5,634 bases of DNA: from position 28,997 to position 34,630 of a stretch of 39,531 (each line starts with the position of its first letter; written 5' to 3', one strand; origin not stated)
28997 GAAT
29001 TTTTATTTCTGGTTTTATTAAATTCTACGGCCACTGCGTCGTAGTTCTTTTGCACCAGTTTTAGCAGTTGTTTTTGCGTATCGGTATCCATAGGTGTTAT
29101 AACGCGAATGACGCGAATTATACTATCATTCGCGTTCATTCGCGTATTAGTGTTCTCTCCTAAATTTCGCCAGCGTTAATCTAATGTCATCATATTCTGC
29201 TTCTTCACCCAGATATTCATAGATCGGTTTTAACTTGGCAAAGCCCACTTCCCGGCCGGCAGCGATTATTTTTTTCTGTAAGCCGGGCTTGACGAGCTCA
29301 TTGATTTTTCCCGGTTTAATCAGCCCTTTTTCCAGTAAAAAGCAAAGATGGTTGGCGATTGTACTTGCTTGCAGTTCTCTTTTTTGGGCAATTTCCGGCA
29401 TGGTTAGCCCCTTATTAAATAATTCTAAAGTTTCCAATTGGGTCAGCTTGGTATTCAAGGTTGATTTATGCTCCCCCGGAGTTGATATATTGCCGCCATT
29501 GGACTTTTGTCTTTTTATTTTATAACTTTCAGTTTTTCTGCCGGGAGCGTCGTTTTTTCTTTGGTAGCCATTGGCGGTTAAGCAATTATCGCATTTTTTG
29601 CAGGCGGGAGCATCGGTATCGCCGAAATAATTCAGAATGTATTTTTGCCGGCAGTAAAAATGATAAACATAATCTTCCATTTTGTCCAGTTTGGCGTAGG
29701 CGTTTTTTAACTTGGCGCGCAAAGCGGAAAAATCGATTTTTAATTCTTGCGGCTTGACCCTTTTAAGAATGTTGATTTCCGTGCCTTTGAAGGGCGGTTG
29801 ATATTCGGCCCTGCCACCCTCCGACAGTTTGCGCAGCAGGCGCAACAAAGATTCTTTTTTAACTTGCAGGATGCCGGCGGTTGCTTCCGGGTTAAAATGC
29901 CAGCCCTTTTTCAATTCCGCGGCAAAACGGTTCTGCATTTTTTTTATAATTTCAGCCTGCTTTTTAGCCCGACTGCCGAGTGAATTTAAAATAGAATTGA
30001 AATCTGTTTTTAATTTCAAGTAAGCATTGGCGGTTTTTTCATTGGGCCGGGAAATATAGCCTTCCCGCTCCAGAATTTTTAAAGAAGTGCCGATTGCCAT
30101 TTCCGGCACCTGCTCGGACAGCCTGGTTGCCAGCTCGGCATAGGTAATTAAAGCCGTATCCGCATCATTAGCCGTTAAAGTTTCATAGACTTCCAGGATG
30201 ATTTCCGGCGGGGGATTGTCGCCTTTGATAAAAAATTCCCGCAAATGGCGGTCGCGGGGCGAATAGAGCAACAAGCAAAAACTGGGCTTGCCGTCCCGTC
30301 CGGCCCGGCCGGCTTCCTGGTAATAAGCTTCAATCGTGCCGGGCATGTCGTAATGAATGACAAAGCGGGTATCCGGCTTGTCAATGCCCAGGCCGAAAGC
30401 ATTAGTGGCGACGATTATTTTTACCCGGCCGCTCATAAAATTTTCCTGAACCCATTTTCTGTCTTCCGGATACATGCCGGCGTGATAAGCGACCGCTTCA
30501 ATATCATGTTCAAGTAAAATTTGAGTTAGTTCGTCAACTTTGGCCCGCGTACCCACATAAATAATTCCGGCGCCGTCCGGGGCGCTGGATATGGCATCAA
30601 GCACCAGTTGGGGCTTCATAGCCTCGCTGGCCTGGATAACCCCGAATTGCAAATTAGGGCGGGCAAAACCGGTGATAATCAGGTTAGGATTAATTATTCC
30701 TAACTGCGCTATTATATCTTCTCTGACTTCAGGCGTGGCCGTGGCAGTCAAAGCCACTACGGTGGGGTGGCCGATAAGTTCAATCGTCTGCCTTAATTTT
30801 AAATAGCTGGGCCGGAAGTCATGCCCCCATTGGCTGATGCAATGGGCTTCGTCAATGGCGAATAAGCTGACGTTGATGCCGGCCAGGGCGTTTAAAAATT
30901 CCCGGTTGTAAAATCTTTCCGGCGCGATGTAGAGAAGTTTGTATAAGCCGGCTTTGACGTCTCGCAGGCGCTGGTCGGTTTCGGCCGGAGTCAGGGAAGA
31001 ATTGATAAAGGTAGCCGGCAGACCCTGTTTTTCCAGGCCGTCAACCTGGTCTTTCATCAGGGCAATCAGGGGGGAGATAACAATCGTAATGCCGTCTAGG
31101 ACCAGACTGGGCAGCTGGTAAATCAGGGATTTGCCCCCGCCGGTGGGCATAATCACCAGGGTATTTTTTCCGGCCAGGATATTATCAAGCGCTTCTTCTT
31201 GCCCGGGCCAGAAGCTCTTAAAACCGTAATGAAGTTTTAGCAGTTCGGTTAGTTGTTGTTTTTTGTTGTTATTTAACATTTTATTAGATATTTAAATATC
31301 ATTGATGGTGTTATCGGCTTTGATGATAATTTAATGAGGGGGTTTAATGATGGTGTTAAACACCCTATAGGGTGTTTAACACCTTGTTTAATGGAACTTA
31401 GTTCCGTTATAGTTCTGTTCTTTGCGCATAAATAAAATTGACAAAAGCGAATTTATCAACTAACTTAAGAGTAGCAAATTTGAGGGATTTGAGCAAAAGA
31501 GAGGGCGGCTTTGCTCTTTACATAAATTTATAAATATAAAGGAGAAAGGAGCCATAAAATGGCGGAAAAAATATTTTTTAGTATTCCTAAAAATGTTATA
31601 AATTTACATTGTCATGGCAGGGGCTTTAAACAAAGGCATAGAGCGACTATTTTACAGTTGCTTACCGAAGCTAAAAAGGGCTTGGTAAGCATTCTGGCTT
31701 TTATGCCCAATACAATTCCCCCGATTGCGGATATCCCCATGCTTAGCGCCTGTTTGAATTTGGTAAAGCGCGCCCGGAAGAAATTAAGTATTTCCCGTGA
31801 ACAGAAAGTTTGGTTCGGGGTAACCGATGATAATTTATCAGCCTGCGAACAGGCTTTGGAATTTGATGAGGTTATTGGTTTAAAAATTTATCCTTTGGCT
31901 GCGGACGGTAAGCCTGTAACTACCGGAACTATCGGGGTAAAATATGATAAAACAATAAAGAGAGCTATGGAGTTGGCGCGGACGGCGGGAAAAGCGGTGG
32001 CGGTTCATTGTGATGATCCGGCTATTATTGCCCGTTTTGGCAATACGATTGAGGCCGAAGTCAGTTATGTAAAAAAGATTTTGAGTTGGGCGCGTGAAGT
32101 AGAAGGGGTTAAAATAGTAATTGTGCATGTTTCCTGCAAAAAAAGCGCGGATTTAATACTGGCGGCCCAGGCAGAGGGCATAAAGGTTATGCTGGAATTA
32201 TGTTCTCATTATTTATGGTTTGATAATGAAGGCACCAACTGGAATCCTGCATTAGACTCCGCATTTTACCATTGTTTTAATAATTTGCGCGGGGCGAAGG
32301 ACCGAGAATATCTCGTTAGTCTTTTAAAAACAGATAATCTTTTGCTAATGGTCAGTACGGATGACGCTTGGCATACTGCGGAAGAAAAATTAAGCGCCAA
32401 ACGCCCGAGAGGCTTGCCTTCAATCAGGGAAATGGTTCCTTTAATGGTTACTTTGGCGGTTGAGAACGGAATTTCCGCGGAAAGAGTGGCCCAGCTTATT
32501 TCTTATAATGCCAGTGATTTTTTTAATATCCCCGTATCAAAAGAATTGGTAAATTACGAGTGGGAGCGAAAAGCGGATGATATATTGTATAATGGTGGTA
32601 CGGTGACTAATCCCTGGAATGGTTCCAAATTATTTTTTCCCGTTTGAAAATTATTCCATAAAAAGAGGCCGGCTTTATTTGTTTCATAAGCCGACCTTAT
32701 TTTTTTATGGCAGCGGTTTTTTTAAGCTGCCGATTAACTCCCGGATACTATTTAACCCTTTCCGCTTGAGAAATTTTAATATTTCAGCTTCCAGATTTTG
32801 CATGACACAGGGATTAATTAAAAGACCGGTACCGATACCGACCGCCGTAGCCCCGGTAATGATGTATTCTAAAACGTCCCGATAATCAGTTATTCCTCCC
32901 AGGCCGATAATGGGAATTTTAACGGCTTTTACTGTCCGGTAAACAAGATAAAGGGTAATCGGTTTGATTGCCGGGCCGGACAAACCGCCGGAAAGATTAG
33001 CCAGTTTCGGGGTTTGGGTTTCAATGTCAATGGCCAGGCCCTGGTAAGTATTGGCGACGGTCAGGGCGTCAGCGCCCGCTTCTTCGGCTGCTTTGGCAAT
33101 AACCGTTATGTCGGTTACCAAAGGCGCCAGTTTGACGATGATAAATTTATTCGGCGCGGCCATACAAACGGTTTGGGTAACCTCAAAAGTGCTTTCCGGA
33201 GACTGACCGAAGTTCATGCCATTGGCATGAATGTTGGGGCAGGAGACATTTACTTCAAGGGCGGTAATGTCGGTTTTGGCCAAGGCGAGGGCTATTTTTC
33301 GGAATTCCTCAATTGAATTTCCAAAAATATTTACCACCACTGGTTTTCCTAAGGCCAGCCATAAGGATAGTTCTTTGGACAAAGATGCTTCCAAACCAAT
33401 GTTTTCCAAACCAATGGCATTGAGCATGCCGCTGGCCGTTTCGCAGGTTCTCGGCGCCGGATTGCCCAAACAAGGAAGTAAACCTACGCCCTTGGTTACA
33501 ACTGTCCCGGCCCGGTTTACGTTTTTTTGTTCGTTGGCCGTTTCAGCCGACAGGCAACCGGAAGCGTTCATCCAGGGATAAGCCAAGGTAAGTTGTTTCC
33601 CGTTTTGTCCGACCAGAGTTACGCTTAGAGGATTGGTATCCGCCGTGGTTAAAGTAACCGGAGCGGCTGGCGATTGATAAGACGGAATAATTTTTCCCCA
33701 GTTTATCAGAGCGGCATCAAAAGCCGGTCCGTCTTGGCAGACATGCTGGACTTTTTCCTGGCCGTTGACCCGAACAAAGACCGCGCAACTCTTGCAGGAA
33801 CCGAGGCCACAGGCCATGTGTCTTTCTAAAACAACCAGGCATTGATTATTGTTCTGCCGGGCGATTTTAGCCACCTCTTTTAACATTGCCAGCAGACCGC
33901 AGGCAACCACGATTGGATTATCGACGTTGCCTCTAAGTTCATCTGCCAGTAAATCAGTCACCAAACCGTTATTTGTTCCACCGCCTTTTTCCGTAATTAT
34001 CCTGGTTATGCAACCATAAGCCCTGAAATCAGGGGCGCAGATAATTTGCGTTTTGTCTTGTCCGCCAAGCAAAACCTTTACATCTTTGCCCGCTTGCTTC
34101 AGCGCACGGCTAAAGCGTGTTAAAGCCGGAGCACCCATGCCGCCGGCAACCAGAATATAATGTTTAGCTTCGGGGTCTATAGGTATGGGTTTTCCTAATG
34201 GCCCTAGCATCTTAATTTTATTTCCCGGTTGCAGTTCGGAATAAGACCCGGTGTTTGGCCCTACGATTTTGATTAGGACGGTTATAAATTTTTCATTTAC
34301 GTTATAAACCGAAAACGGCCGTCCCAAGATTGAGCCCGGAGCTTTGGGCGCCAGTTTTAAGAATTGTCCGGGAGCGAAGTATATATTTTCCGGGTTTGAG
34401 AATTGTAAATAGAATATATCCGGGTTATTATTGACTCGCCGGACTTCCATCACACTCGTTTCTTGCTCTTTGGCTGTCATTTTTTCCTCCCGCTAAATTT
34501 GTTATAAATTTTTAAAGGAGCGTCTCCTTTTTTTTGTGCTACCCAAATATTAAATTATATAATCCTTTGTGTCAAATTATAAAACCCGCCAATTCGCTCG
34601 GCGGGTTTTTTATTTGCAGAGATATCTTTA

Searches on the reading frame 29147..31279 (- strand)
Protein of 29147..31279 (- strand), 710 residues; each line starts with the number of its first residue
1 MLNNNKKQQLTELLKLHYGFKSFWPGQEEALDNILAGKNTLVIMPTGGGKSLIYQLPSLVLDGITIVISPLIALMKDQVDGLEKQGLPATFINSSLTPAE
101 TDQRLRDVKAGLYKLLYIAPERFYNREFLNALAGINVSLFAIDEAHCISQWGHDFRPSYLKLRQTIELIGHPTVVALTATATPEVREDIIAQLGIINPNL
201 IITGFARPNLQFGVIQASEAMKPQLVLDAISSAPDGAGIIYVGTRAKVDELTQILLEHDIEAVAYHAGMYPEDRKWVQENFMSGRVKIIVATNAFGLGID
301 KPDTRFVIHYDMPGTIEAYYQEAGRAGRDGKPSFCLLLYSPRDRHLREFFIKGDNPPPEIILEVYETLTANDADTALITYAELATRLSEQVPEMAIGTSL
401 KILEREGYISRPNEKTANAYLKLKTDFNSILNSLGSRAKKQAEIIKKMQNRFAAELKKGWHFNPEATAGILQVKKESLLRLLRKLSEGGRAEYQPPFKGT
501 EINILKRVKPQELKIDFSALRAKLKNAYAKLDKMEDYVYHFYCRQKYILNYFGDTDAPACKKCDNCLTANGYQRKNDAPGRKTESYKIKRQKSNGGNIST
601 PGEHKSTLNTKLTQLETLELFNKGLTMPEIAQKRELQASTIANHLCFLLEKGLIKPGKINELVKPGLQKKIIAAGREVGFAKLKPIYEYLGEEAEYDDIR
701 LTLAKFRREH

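Call 100: search_protein_families(library=pfam, proteins=[window:29147-31279:-], max_evalue=0.00001)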
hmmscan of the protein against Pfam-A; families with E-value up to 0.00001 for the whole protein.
window:29147-31279:- (710 aa): 4 families
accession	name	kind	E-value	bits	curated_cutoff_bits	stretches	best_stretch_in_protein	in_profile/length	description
PF00270.35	DEAD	-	4.7e-25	88.7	26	1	25-186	2-165/167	DEAD/DEAH box helicase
PF00271.37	Helicase_C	-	7.9e-25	87.7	23.5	1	222-330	2-110/110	Helicase conserved C-terminal domain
PF14493.12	HTH_40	-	3e-23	82.3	27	1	613-703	1-89/89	Helix-turn-helix domain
PF16124.10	RecQ_Zn_bind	-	1.5e-12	48.5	25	1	522-567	19-66/66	RecQ zinc-binding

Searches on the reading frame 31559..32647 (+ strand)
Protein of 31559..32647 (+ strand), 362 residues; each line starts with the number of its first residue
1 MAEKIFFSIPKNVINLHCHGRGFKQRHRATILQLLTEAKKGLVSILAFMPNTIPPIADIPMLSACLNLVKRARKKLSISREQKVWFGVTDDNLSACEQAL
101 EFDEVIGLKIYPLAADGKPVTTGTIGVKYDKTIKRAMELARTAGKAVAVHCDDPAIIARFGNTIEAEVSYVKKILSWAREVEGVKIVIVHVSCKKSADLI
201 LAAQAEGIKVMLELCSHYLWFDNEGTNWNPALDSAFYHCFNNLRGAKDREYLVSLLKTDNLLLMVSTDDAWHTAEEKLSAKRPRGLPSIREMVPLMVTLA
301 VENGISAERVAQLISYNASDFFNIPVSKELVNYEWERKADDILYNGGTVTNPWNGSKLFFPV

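Call 100: search_protein_families(library=pfam, proteins=[window:31559-32647:+], max_evalue=0.00001)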
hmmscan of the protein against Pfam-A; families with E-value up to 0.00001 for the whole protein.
window:31559-32647:+ (362 aa): 1 family
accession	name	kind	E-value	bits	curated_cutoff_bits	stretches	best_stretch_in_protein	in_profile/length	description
PF01979.26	Amidohydro_1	-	6.2e-10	39.3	25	1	130-325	134-301/345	Amidohydrolase family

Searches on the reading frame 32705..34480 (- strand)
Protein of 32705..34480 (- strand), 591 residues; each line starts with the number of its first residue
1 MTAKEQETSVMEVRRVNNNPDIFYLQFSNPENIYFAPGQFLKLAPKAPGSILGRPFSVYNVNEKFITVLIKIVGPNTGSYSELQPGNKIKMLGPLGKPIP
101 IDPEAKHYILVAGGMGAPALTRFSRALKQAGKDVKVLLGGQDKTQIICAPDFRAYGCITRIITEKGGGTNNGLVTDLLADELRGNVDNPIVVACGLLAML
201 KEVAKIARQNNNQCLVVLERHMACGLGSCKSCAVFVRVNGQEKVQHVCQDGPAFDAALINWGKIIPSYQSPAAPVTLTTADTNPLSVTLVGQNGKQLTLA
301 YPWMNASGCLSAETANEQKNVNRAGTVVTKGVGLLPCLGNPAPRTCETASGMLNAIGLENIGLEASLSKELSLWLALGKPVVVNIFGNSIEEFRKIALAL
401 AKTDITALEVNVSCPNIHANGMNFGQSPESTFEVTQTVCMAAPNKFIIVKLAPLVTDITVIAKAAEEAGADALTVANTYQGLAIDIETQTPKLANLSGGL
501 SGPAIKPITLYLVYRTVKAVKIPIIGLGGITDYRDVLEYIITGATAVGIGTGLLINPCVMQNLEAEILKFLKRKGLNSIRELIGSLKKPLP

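Call 100: search_protein_families(library=pfam, proteins=[window:32705-34480:-], max_evalue=0.00001)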
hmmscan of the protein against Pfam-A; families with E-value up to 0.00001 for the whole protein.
window:32705-34480:- (591 aa): 4 families
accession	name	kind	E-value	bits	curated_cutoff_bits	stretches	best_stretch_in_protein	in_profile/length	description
PF01180.27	DHO_dh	-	5.4e-58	196.9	27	1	296-571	8-291/291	Dihydroorotate dehydrogenase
PF10418.14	DHODB_Fe-S_bind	-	2.8e-12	46.6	23.9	1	219-257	1-38/41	Iron-sulfur cluster binding domain of dihydroorotate dehydrogenase B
PF03060.21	NMO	-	4.6e-08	33.3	28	1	496-555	166-227/331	Nitronate monooxygenase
PF01207.24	Dus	-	2.9e-07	30.3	20.4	1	379-568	54-231/311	Dihydrouridine synthase (Dus)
